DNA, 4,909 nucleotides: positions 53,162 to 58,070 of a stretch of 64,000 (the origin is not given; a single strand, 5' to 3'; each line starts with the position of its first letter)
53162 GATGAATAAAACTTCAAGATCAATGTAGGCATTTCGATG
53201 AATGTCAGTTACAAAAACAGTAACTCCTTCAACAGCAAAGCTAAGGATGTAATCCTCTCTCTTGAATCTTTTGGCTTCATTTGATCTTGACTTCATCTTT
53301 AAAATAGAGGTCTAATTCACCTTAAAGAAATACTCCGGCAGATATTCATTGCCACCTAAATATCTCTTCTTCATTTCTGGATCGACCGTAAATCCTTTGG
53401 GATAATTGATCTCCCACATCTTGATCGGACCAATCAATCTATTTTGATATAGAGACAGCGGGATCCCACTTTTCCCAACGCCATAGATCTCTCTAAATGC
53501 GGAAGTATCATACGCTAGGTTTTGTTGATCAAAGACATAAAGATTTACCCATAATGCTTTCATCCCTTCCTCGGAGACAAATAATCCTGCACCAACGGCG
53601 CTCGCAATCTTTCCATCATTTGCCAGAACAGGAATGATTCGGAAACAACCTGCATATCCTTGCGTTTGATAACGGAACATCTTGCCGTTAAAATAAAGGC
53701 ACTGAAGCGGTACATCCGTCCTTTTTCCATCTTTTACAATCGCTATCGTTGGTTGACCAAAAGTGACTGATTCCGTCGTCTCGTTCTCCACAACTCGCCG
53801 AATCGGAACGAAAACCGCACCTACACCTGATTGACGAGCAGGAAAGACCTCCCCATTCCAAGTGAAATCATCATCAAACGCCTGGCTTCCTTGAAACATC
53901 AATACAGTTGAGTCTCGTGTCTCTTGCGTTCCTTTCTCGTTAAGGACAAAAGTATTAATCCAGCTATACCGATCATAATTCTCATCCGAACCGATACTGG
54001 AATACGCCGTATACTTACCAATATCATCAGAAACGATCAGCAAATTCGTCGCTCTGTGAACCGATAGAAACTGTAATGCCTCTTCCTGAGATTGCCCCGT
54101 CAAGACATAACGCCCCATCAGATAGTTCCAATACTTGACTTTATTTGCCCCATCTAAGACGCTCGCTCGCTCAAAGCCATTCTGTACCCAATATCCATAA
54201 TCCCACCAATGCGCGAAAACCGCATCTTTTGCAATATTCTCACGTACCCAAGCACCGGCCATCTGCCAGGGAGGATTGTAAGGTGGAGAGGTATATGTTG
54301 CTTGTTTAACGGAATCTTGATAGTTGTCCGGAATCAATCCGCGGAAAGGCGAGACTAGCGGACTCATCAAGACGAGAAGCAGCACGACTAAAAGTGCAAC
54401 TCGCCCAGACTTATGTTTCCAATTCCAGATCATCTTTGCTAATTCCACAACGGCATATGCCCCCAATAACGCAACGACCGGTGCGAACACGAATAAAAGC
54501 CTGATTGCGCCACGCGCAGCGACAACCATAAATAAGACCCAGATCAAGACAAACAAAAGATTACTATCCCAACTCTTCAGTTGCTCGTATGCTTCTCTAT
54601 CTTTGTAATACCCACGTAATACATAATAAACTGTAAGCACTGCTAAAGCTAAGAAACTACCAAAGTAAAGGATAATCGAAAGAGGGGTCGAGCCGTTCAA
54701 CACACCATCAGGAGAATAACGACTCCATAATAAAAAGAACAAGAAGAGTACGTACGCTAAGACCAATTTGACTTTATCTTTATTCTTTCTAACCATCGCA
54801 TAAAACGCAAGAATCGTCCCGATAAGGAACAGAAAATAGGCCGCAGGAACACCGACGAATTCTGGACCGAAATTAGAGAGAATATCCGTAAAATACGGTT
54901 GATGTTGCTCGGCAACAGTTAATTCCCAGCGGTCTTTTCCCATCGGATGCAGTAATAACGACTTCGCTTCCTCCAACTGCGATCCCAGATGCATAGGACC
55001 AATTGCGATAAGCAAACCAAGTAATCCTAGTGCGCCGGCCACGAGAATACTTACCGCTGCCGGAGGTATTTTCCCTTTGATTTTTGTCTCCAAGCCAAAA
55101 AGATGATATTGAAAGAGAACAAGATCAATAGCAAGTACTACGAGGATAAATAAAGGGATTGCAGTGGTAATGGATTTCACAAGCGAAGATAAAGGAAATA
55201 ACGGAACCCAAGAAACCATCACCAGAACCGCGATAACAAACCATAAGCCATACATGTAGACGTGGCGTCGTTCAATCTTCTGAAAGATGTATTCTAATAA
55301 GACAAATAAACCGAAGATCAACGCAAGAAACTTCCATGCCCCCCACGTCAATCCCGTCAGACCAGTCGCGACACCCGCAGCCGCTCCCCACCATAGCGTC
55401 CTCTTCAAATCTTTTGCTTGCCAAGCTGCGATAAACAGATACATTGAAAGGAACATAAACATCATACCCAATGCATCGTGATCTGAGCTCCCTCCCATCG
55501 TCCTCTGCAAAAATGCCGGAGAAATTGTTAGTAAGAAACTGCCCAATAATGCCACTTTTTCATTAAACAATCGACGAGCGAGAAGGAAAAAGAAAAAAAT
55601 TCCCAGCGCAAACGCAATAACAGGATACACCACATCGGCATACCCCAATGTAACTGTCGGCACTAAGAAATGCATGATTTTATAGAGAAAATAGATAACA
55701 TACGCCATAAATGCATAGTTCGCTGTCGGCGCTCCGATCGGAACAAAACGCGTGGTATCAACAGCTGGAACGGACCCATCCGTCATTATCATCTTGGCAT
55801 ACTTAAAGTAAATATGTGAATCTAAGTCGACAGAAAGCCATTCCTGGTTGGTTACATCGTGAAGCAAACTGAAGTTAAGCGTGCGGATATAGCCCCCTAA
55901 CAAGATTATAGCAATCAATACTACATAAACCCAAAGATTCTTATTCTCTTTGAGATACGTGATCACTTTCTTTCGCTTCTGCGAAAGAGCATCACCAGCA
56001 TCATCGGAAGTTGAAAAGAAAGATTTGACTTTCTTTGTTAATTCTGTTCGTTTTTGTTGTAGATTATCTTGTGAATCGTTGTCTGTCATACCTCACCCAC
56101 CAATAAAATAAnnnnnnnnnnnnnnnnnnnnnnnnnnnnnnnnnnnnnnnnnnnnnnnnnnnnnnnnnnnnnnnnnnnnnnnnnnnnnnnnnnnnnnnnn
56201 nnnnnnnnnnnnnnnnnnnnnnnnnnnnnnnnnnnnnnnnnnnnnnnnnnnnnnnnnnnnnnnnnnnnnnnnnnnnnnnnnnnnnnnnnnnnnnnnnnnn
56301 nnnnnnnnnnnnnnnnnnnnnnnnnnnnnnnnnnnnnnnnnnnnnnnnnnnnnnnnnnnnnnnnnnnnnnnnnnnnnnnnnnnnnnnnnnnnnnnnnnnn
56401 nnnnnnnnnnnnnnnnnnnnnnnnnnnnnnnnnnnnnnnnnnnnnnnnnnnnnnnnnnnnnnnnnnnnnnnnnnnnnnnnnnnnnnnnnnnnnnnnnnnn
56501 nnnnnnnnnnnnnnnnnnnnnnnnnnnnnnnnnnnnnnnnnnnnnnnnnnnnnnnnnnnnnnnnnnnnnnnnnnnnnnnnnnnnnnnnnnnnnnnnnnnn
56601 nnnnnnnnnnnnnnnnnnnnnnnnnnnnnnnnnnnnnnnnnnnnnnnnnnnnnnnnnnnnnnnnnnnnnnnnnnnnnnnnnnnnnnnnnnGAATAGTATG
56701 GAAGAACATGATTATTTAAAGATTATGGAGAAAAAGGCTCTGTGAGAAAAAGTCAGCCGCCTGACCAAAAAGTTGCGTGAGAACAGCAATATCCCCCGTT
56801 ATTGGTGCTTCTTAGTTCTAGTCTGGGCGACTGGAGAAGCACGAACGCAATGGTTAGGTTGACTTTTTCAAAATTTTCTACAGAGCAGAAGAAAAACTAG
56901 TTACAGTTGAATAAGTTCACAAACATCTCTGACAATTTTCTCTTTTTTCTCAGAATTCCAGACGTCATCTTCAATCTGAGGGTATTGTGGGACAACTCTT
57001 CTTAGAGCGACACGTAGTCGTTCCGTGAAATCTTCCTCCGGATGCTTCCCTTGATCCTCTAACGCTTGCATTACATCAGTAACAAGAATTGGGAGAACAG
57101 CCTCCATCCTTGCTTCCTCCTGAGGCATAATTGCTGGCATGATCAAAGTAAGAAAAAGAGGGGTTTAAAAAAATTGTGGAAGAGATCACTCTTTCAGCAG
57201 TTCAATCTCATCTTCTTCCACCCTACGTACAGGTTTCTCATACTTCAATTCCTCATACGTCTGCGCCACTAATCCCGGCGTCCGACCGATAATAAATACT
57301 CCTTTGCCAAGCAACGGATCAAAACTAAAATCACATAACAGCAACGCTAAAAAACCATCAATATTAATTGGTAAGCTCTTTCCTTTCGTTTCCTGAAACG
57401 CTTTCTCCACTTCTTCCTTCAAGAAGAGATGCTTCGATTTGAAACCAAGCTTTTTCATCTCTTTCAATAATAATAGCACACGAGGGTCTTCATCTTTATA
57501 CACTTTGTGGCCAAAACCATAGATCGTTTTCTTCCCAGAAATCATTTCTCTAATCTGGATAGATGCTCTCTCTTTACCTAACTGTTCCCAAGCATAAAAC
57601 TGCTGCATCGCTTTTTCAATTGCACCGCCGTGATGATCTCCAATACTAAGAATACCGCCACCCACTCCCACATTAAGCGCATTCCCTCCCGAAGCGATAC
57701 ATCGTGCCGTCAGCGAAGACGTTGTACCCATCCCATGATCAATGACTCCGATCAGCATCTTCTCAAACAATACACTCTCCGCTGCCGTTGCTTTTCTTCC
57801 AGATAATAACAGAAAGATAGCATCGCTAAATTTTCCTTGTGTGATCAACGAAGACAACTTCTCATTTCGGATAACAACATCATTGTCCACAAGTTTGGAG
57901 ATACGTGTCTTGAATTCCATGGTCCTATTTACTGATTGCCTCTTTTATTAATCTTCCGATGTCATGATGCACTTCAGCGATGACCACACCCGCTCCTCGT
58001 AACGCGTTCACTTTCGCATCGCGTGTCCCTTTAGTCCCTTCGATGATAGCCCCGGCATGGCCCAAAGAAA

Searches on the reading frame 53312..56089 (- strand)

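Call 18: search_protein_families(library=pfam, proteins=[window:53312-56089:-])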
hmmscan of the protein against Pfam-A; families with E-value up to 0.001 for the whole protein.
window:53312-56089:- (925 aa): 2 families
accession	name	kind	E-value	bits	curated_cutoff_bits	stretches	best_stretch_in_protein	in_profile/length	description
PF02516.20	STT3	-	8.4e-19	68.8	24.5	1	71-328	18-269/405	Oligosaccharyl transferase STT3, N-terminal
PF13231.12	PMT_2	-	1.6e-08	35.3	26.1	1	154-294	26-160/160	Dolichyl-phosphate-mannose-protein mannosyltransferase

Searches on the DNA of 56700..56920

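Call 36: search_rna_families(source=window, start=56700, end=56920, threshold=evalue, max_evalue=10)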
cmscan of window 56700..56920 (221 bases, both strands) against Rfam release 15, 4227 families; matches with E-value up to 10: 4.
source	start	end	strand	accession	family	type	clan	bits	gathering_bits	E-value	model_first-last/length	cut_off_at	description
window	56729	56766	+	RF02961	DUF3800-II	Gene; sRNA;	-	16.1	43.2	1.1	1-69/69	no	DUF3800-II RNA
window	56704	56765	+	RF01150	sR11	Gene; snRNA; snoRNA; CD-box;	-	11.2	39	8.5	1-57/57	no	Small nucleolar RNA sR11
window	56700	56734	-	RF02706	TeloSII_ncR30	Gene; sRNA;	-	10.5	86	2.5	1-35/226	3'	TeloSII non coding RNA 30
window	56700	56877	-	RF01951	SOX2OT_exon1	Gene; lncRNA;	-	8.2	65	6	1-172/230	3'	SOX2 overlapping transcript exon 1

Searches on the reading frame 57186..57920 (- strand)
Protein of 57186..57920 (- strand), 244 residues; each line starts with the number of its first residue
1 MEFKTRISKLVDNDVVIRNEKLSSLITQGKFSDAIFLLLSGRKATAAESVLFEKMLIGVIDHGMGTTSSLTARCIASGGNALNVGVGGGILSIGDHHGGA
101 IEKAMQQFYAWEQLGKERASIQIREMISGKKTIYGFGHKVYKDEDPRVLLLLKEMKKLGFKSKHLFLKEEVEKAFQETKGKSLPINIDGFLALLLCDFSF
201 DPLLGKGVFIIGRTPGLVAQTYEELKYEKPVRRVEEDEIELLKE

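Call 18: search_protein_families(library=pfam, proteins=[window:57186-57920:-])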
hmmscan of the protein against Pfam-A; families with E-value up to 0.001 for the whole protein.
window:57186-57920:- (244 aa): 1 family
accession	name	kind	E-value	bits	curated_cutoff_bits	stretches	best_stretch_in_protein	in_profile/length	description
PF00285.26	Citrate_synt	-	1.5e-34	120.1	27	1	29-231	147-354/357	Citrate synthase, C-terminal domain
